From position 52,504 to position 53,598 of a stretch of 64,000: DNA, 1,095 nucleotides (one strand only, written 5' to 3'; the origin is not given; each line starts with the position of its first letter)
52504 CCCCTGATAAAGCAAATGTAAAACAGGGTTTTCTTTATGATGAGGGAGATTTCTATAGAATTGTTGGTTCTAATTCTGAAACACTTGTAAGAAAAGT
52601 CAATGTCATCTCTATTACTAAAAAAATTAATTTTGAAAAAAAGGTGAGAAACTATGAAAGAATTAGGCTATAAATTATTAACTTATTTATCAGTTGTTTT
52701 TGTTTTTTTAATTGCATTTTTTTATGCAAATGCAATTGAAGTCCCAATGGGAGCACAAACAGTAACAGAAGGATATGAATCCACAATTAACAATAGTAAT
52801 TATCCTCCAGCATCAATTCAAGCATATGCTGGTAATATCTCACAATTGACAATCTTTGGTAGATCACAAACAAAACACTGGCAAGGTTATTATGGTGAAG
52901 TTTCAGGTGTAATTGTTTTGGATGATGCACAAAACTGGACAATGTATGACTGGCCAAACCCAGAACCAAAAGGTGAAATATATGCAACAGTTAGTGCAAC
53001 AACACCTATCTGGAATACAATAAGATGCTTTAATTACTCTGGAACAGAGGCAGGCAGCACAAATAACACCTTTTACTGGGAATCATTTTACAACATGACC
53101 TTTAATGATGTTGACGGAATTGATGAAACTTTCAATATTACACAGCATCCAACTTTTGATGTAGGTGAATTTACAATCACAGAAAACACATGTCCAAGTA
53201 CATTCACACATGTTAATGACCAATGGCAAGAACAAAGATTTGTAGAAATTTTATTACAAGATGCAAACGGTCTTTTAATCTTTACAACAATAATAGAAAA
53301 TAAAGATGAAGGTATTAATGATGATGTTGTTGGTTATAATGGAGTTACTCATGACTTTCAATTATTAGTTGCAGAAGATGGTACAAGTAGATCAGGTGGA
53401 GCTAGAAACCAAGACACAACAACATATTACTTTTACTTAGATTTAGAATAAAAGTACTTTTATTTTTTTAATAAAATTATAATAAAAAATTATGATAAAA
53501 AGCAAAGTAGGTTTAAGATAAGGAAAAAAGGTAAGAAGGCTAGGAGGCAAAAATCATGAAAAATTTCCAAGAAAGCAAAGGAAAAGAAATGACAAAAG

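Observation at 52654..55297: Two small secreted proteins are free-standing copies of the C-terminal tail of the giant adhesin-like proteins, suggesting a fibre with tip adhesins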

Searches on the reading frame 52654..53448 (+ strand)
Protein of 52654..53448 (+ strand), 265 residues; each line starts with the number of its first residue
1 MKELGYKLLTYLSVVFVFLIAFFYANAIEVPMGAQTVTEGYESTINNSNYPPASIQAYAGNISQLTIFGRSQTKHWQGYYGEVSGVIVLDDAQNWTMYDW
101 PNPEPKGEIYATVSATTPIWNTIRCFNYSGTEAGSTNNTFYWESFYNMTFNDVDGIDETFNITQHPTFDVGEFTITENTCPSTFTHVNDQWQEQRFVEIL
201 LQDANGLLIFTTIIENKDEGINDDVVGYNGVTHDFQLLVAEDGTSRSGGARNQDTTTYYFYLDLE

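Call 7: search_protein_families(library=pfam, proteins=[window:52654-53448:+], max_evalue=1)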
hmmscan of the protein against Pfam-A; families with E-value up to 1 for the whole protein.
window:52654-53448:+ (265 aa): 0 families

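Call 11: search_protein_families(library=ncbifam, proteins=[window:52654-53448:+], max_evalue=1)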
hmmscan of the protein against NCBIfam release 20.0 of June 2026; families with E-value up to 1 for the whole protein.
window:52654-53448:+ (265 aa): 0 families

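Call 13: search_solved_structures(query=window:52654-53448:+, max_evalue=10)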
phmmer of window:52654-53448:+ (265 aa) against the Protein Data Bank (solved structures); distinct sequences matched with E-value up to 10: 5.
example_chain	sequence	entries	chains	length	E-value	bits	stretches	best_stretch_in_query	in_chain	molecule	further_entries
1e1c_A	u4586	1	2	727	0.81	12.6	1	101-138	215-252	METHYLMALONYL-COA MUTASE ALPHA CHAIN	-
1req_A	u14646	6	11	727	1.5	11.7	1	101-138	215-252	METHYLMALONYL-COA MUTASE | PROTEIN (METHYLMALONYL-COA MUTASE)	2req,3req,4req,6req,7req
2qtv_B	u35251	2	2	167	1.6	11.6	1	50-99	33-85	Small COPII coat GTPase SAR1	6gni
6x90_A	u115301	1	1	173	1.7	11.5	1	50-99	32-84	Small COPII coat GTPase SAR1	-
8xms_A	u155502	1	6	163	3.4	10.5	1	64-99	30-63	Replication-associated protein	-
